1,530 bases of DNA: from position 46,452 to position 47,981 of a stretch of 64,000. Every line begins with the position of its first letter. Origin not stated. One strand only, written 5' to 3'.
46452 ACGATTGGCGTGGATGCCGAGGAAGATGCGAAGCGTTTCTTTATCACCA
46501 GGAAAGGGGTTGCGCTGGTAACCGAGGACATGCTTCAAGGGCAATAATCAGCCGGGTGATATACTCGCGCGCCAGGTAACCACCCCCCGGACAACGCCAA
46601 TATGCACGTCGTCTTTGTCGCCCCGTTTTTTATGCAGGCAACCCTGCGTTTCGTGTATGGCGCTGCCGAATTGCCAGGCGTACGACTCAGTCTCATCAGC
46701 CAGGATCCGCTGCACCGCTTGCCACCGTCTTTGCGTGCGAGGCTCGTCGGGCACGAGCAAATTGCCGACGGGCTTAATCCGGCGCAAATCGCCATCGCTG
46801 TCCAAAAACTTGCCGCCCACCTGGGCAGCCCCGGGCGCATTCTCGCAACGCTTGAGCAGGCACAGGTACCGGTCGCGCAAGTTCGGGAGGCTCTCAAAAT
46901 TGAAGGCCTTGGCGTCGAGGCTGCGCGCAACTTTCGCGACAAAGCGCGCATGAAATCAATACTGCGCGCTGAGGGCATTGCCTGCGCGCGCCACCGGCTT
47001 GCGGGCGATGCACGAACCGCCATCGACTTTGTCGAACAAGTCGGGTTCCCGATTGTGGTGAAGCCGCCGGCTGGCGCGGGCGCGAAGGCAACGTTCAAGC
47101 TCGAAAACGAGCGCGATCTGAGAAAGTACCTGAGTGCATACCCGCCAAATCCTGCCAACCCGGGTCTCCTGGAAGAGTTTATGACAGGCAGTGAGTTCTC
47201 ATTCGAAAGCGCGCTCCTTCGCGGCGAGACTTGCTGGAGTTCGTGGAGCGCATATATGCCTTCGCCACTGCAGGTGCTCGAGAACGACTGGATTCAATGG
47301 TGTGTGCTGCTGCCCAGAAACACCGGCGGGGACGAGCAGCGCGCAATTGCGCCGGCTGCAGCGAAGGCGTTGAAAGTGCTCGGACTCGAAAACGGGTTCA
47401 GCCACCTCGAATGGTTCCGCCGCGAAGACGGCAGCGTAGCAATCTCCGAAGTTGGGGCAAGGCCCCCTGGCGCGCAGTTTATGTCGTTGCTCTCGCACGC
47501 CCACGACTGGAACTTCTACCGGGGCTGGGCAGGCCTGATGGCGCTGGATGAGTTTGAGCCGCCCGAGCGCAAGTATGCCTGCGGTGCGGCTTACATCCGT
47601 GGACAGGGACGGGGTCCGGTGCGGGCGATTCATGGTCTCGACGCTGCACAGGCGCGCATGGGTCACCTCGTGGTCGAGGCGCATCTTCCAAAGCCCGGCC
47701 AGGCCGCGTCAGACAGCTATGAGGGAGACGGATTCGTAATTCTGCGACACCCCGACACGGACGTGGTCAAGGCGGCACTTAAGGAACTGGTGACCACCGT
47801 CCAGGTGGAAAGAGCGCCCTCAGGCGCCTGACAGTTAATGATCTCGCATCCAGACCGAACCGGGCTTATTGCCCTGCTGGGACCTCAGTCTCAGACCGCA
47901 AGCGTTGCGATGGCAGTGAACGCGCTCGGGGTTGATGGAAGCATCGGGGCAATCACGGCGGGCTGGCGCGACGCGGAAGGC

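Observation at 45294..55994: glgC and glgA interleaved with four ATP-grasp ligases, two esterases and an S51-like protein: candidate undescribed storage-polymer modification system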

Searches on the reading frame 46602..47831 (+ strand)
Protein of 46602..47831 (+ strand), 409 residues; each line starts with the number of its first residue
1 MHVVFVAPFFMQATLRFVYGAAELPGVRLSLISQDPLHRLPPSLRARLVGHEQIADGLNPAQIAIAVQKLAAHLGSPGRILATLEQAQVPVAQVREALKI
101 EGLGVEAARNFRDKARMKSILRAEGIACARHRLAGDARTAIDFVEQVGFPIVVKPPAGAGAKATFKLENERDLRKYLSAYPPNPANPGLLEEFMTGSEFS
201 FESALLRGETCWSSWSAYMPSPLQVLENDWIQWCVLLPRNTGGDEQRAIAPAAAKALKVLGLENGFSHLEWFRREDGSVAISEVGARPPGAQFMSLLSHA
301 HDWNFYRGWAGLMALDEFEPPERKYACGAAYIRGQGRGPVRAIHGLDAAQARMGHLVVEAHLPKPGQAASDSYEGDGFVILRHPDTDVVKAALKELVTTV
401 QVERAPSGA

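Call 3: search_protein_families(library=pfam, proteins=[window:46602-47831:+], max_evalue=0.01)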
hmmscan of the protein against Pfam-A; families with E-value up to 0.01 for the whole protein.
window:46602-47831:+ (409 aa): 8 families
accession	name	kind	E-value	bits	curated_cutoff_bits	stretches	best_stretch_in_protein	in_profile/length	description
PF02222.28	ATP-grasp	-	1.1e-07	32.2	27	1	121-288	3-163/179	ATP-grasp domain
PF13535.11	ATP-grasp_4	-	0.00018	21.6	27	1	148-288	2-152/160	ATP-grasp domain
PF13549.11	ATP-grasp_5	-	0.00027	20.8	27.6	1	107-154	5-52/221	ATP-grasp domain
PF08443.16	RimK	-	0.00034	20.7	21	1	112-179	2-71/188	RimK-like ATP-grasp domain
PF07478.18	Dala_Dala_lig_C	-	0.00073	19.5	24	1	141-296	29-183/204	D-ala D-ala ligase C-terminus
PF01071.24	GARS_A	-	0.00089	19.6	27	1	113-212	2-106/194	Phosphoribosylglycinamide synthetase, ATP-grasp (A) domain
PF18603.7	LAL_C2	-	0.0011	19.6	29.4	1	335-403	6-76/78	L-amino acid ligase C-terminal domain 2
PF02786.22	CPSase_L_D2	-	0.006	16.5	19.8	0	113-176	1-66/211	Carbamoyl-phosphate synthase L chain, ATP binding domain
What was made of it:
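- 46602..47831 (+): AG1, an ATP-grasp ligase of the L-amino-acid-ligase/PurT-like kind (409 aa). PF02222 scores 32 bits against a cut-off of 27, with a weak LAL_C2 match (call 3).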

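Call 4: search_protein_families(library=ncbifam, proteins=[window:46602-47831:+], max_evalue=0.01)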
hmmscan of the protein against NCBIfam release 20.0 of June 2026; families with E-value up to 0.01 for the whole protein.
window:46602-47831:+ (409 aa): 28 families (the best 25 are shown)
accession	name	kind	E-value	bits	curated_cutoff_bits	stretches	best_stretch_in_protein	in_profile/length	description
NF002563.0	PRK02186.1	subfamily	1.9e-14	52.9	625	1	92-353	86-343/890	argininosuccinate lyase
NF005543.0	PRK07206.1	subfamily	2e-11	43.2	302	1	106-293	101-293/416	hypothetical protein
TIGR02068.2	cya_phycin_syn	equivalog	6.9e-08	31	850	1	112-199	212-299/862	cyanophycin synthetase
NF053745.1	AAntcapLigBacD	equivalog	8.5e-08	31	850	1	87-159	110-182/471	alanine--anticapsin ligase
TIGR00768.1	rimK_fam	subfamily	9e-08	31.8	143.4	1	107-179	81-153/276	RimK family alpha-L-glutamate ligase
NF002378.0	PRK01372.1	subfamily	1e-07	31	243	1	52-201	48-186/305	D-alanine--D-alanine ligase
NF010623.0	PRK14016.1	subfamily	3.5e-07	28.8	877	1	112-199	213-300/871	cyanophycin synthetase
TIGR01161.1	purK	equivalog_domain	3.2e-06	26.7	318.4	1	105-288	90-266/362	5-(carboxyamino)imidazole ribonucleotide synthase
NF003671.0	PRK05294.1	equivalog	3.2e-06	25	599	1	96-197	649-751/1058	carbamoyl-phosphate synthase large subunit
NF053643.1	Ddl_archaea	equivalog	3.4e-06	26.3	500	1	105-295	98-279/367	putative pseudomurein biosynthesis ATP-grasp protein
TIGR02144.1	LysX_arch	equivalog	5e-06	25.8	275.6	1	111-177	85-151/281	lysine biosynthesis protein LysX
NF004679.0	PRK06019.1-5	equivalog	1.1e-05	24.5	326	1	106-287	92-267/376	5-(carboxyamino)imidazole ribonucleotide synthase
TIGR01205.1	D_ala_D_alaTIGR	subfamily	2.8e-05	23.2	245.65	1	101-286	94-285/318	D-alanine--D-alanine ligase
TIGR00877.1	purD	equivalog_domain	6.6e-05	21.9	288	1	98-209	89-205/425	phosphoribosylamine--glycine ligase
TIGR01369.1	CPSaseII_lrg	equivalog_domain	8.4e-05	20.4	1027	1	98-199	654-757/1052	carbamoyl-phosphate synthase (glutamine-hydrolyzing) large subunit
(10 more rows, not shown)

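Call 10: find_encoding_contigs(protein=window:46602-47831:+, flank=10000, max_places=5)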
Protein window:46602-47831:+ (409 aa): 1 contig read that carries it; 1 place shown.
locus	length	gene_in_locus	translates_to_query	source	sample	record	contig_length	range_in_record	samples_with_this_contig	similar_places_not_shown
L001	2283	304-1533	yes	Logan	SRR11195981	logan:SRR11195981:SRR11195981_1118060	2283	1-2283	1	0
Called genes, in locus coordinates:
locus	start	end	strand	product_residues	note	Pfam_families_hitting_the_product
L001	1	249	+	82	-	?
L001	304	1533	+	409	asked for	PF02222:ATP-grasp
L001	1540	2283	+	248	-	?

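Call 11: find_homologous_proteins(query=window:46602-47831:+)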
Query window:46602-47831:+ (409 aa): 5679 proteins with E <= 0.001 among 8000 candidates; the best 120 are listed.
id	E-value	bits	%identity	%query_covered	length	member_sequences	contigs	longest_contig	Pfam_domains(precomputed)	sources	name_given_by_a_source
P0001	2.7e-273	924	100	100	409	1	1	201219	PF02222.28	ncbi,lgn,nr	ncbi:MAG: ATP-grasp domain-containing protein [Gammaproteobacteria bacterium]|nr:ATP-grasp domain-co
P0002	1.2e-235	800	86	100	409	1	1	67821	-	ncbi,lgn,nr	ncbi:MAG: ATP-grasp domain-containing protein [Gammaproteobacteria bacterium]|nr:ATP-grasp domain-co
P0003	1.4e-224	764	82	99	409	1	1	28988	PF13535.12,PF13549.12,PF02222.28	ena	-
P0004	1.3e-223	761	82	99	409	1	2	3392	PF13535.12,PF02222.28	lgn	-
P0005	9.5e-217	738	79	100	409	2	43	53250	PF02222.28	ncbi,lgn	-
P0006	1.5e-210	718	78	100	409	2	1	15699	PF02222.28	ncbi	-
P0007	5.6e-206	703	76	100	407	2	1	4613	PF02222.28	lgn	-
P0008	9.5e-203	692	76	100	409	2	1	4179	PF02222.28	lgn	-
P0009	2.7e-168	579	66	99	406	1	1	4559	PF02786.23,PF02222.28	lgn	-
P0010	4.7e-165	568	63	99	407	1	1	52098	PF13535.12,PF02786.23,PF02222.28,PF18603.8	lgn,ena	-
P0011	1.4e-163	563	62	99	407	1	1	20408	PF02222.28,PF18603.8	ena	-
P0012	4.2e-163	561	63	99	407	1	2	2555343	PF13535.12,PF02786.23,PF02222.28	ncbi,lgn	-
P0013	1.2e-162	560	63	99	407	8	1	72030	PF02786.23,PF02222.28,PF18603.8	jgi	jgi:D-alanine-D-alanine ligase-like ATP-grasp enzyme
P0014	1.3e-162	560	62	99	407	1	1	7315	PF13535.12,PF02222.28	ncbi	-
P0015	1.5e-162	560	63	99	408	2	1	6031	PF13535.12,PF02786.23,PF02222.28,PF02655.20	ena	-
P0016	2.5e-162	559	62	99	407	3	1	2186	PF13535.12,PF02786.23,PF02222.28,PF18603.8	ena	-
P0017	2.6e-162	559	62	99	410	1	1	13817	PF13535.12,PF02786.23,PF02222.28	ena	-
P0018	2.8e-162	559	60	99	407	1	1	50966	PF13535.12,PF02786.23,PF02222.28,PF02655.20,PF01071.25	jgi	jgi:hypothetical protein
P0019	5.8e-162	558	62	99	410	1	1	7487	PF13535.12,PF02786.23,PF02222.28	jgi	-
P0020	6.9e-162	557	63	99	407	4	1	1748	PF13535.12,PF02786.23,PF02222.28,PF01071.25,PF18603.8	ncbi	-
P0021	1.2e-161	557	61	99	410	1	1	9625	PF13535.12,PF02786.23,PF02222.28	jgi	-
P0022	1.3e-161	557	61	99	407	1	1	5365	PF13535.12,PF02786.23,PF02222.28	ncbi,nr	ncbi:MAG TPA: hypothetical protein VKN35_05240 [Xanthomonadales bacterium]|nr:hypothetical protein [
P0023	1.3e-161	557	61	99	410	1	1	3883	PF13535.12,PF02786.23,PF02222.28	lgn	-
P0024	2.1e-161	556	62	99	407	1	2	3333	PF02786.23,PF02222.28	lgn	-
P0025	2.8e-161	555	61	99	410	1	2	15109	PF13535.12,PF02786.23,PF02222.28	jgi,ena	-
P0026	6.9e-161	554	62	99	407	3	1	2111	PF02786.23,PF02222.28,PF01071.25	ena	-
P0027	9.1e-161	554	61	99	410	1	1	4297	PF13535.12,PF02786.23,PF02222.28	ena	-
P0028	1.2e-160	553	60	98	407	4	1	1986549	PF02222.28,PF18603.8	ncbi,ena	-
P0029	1.6e-160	553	62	99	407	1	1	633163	PF13535.12,PF02222.28,PF18603.8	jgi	jgi:D-alanine-D-alanine ligase-like ATP-grasp enzyme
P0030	1.7e-160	553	60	99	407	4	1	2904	PF13535.12,PF02786.23,PF02222.28,PF01071.25,PF18603.8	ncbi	-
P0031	7.7e-160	551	60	99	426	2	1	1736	PF13535.12,PF02786.23,PF02222.28,PF01071.25,PF18603.8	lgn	-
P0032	7.8e-160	551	61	98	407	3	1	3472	PF13535.12,PF02786.23,PF02222.28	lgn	-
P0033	9.1e-160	550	60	98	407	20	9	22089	PF02786.23,PF02222.28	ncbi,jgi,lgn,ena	-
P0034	1.1e-159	550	61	99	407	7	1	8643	PF13535.12,PF02786.23,PF02222.28,PF01071.25,PF18603.8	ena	-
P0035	1.2e-159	550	62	98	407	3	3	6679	PF13549.12,PF02786.23,PF02222.28,PF01071.25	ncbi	-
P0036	1.4e-159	550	61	99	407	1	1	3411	PF02786.23,PF02222.28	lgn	-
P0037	2.8e-159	549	62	99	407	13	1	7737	PF02786.23,PF02222.28,PF01071.25,PF18603.8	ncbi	-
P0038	3.1e-159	549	61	99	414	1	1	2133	PF02786.23,PF02222.28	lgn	-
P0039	3.1e-159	549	60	99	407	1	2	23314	PF13535.12,PF02786.23,PF02222.28,PF18603.8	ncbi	-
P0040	6.9e-159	548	60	98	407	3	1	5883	PF02786.23,PF02222.28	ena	-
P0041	7.6e-159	547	61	99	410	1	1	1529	PF02786.23,PF02222.28,PF18603.8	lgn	-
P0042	9.3e-159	547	60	98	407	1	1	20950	PF13535.12,PF02786.23,PF02222.28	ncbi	-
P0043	1.4e-158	547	60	99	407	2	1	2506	PF02222.28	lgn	-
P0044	1.7e-158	546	61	99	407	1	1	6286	PF13535.12,PF02786.23,PF02222.28,PF18603.8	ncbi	-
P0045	4.4e-158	545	61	99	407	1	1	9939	PF13535.12,PF02222.28,PF18603.8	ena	-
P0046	5.9e-158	544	60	99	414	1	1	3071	PF02786.23,PF02222.28,PF18603.8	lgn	-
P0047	8.3e-158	544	59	99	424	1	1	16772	PF02222.28,PF18603.8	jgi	jgi:hypothetical protein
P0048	8.5e-158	544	59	98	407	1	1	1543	PF13535.12,PF02222.28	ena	-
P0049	8.5e-158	544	60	99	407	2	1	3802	PF13535.12,PF02786.23,PF02222.28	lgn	-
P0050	1.2e-157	543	61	99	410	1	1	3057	PF02786.23,PF02222.28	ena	-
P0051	1.2e-157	543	61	99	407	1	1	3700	PF13535.12,PF02222.28,PF01071.25,PF18603.8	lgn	-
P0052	1.2e-157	543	61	99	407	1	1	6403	PF13549.12,PF02786.23,PF02222.28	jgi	jgi:hypothetical protein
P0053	1.7e-157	543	59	98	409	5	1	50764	PF13535.12,PF02786.23,PF02222.28,PF01071.25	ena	-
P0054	2.1e-157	543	60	99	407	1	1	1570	PF13535.12,PF02786.23,PF02222.28,PF18603.8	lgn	-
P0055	2.8e-157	542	61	99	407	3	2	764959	PF13535.12,PF02786.23,PF02222.28,PF01071.25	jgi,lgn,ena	-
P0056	3.1e-157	542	60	99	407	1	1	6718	PF13535.12,PF02786.23,PF02222.28,PF18603.8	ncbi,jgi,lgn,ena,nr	ncbi:MAG: ATP-grasp domain-containing protein [Gammaproteobacteria bacterium]|nr:ATP-grasp domain-co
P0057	3.3e-157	542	59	99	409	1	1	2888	PF13535.12,PF02222.28,PF18603.8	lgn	-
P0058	3.9e-157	542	60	99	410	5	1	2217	PF02786.23,PF02222.28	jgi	jgi:D-alanine-D-alanine ligase-like ATP-grasp enzyme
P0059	4.4e-157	542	60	99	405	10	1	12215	PF13535.12,PF02222.28,PF18603.8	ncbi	ncbi:MAG: ATP-grasp domain-containing protein [Woeseia sp.]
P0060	4.7e-157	542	60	98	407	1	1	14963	PF13535.12,PF02786.23,PF02222.28,PF01071.25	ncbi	-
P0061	4.9e-157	541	60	98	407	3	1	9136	PF02786.23,PF02222.28,PF01071.25,PF18603.8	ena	-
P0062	5.4e-157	541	60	99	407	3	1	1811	PF13535.12,PF02786.23,PF02222.28,PF18603.8,PF07478.19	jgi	jgi:hypothetical protein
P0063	5.8e-157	541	59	99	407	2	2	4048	PF13535.12,PF02222.28,PF01071.25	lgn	-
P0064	5.9e-157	541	60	98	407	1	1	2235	PF13535.12,PF02786.23,PF02222.28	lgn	-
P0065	6.2e-157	541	60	99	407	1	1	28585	PF13535.12,PF02222.28,PF01071.25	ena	-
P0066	7.6e-157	541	60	98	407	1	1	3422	PF02222.28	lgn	-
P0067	1.0e-156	540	59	98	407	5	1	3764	PF02786.23,PF02222.28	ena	-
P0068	1.0e-156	540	60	98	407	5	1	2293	PF13549.12,PF02222.28,PF01071.25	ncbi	-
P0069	1.3e-156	540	59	99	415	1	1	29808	PF13535.12,PF02786.23,PF02222.28,PF18603.8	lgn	-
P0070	1.4e-156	540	61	99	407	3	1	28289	PF02786.23,PF02222.28,PF18603.8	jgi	jgi:hypothetical protein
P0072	1.4e-156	540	58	99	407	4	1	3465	PF13535.12,PF02786.23,PF02222.28,PF01071.25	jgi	jgi:phosphoribosylaminoimidazole carboxylase (NCAIR synthetase)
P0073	1.5e-156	540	59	98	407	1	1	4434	PF02222.28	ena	-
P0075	2.1e-156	539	59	98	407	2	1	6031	PF13535.12,PF02786.23,PF02222.28,PF01071.25,PF18603.8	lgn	-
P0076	2.7e-156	539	59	99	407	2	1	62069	PF13535.12,PF02786.23,PF02222.28,PF18603.8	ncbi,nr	ncbi:MAG: ATP-grasp domain-containing protein [Gammaproteobacteria bacterium]|nr:ATP-grasp domain-co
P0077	2.8e-156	539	60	99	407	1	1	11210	PF13535.12,PF02222.28,PF18603.8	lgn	-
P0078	3.0e-156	539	60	99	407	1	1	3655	PF02786.23,PF02222.28,PF18603.8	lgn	-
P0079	3.2e-156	539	59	98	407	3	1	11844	PF13535.12,PF02222.28,PF01071.25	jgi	jgi:phosphoribosylaminoimidazole carboxylase (NCAIR synthetase)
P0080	3.4e-156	539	60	99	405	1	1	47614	PF02786.23,PF02222.28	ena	-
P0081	3.8e-156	539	59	99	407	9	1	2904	PF13535.12,PF02222.28,PF01071.25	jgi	jgi:biotin carboxylase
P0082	3.8e-156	539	59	99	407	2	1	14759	PF02786.23,PF02222.28,PF18603.8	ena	-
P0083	3.9e-156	538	59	99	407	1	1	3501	PF02222.28,PF18603.8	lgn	-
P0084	4.4e-156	538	58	98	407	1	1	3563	PF02222.28,PF01071.25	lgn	-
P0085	4.6e-156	538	60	99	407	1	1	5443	PF13535.12,PF02786.23,PF02222.28,PF18603.8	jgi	-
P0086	5.0e-156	538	59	98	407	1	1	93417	PF02222.28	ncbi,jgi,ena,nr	ncbi:MAG: ATP-grasp domain-containing protein [Gammaproteobacteria bacterium]|nr:ATP-grasp domain-co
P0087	5.7e-156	538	61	99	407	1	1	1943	PF13535.12,PF02786.23,PF02222.28,PF18603.8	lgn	-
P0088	7.1e-156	538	59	98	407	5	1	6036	PF13535.12,PF02786.23,PF02222.28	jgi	jgi:D-alanine-D-alanine ligase-like ATP-grasp enzyme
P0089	7.2e-156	538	60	99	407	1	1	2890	PF13549.12,PF02786.23,PF02222.28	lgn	-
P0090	7.8e-156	537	60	98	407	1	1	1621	PF02222.28,PF18603.8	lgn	-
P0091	7.9e-156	537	59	99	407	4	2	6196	PF02222.28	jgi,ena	-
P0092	9.0e-156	537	59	98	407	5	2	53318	PF02786.23,PF02222.28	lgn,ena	-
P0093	1.1e-155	537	60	99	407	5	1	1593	PF02786.23,PF02222.28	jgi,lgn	jgi:hypothetical protein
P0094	1.3e-155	537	61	99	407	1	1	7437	PF02222.28,PF18603.8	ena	-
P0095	1.3e-155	537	58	99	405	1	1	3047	PF13535.12,PF02786.23,PF02222.28,PF18603.8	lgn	-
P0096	1.8e-155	536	58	98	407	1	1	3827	PF13535.12,PF02786.23,PF02222.28,PF02655.20,PF01071.25,PF07478.19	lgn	-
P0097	1.9e-155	536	59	99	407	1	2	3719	PF13535.12,PF13549.12,PF02786.23,PF02222.28,PF01071.25,PF18603.8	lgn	-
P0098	1.9e-155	536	60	99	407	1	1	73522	PF02786.23,PF02222.28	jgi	-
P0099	1.9e-155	536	60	99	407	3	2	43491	PF13535.12,PF02786.23,PF02222.28,PF18603.8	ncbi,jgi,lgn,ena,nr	ncbi:MAG: ATP-grasp domain-containing protein [Gammaproteobacteria bacterium]|nr:ATP-grasp domain-co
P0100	2.0e-155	536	60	99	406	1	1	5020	PF13549.12,PF02786.23,PF02222.28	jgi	jgi:biotin carboxylase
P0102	2.4e-155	536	60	99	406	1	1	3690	PF13549.12,PF02786.23,PF02222.28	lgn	-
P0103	2.8e-155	536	59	99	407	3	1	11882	PF13535.12,PF02786.23,PF02222.28,PF02655.20,PF18603.8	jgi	jgi:D-alanine-D-alanine ligase-like ATP-grasp enzyme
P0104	2.9e-155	536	59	99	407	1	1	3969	PF13535.12,PF02786.23,PF02222.28,PF18603.8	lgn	-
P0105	3.1e-155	536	59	99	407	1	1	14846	PF13535.12,PF02222.28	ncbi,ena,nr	ncbi:MAG: ATP-grasp domain-containing protein [Xanthomonadales bacterium]|nr:ATP-grasp domain-contai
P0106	3.1e-155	536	59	98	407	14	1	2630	PF02222.28,PF01071.25,PF18603.8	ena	-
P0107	4.3e-155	535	59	99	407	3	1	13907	PF13535.12,PF02786.23,PF02222.28,PF01071.25,PF18603.8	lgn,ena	-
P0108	4.8e-155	535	60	99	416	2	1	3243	PF13549.12,PF02786.23,PF02222.28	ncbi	-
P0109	5.4e-155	535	60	99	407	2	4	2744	PF13535.12,PF02786.23,PF02222.28,PF01071.25,PF18603.8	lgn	-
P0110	5.5e-155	535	60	99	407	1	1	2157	PF13535.12,PF02786.23,PF02222.28,PF01071.25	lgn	-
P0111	5.8e-155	535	61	99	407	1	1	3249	PF02222.28,PF18603.8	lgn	-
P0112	5.8e-155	535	60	99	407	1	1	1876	PF13535.12,PF02786.23,PF02222.28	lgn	-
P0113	5.9e-155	535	60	99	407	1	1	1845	PF13535.12,PF02786.23,PF02222.28,PF01071.25,PF18603.8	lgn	-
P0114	6.4e-155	534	59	99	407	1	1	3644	PF13535.12,PF02786.23,PF02222.28,PF01071.25,PF18603.8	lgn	-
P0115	6.8e-155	534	58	99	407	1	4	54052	PF13535.12,PF02222.28,PF18603.8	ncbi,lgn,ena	-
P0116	8.1e-155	534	58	99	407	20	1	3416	PF13535.12,PF02222.28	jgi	jgi:hypothetical protein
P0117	9.8e-155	534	59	99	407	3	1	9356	PF13535.12,PF02786.23,PF02222.28,PF01071.25,PF18603.8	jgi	-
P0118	9.9e-155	534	59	99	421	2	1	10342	PF13535.12,PF02786.23,PF02222.28,PF18603.8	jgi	jgi:D-alanine-D-alanine ligase-like ATP-grasp enzyme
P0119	1.0e-154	534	57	99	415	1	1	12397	PF02786.23,PF02222.28,PF18603.8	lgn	-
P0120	1.1e-154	534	61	98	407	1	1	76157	PF13535.12,PF02222.28,PF01071.25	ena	-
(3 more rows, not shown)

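Call 54: search_protein_families(library=padloc, proteins=[window:46602-47831:+], max_evalue=0.001)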
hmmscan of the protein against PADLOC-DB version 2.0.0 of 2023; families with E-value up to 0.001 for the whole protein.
window:46602-47831:+ (409 aa): 0 families
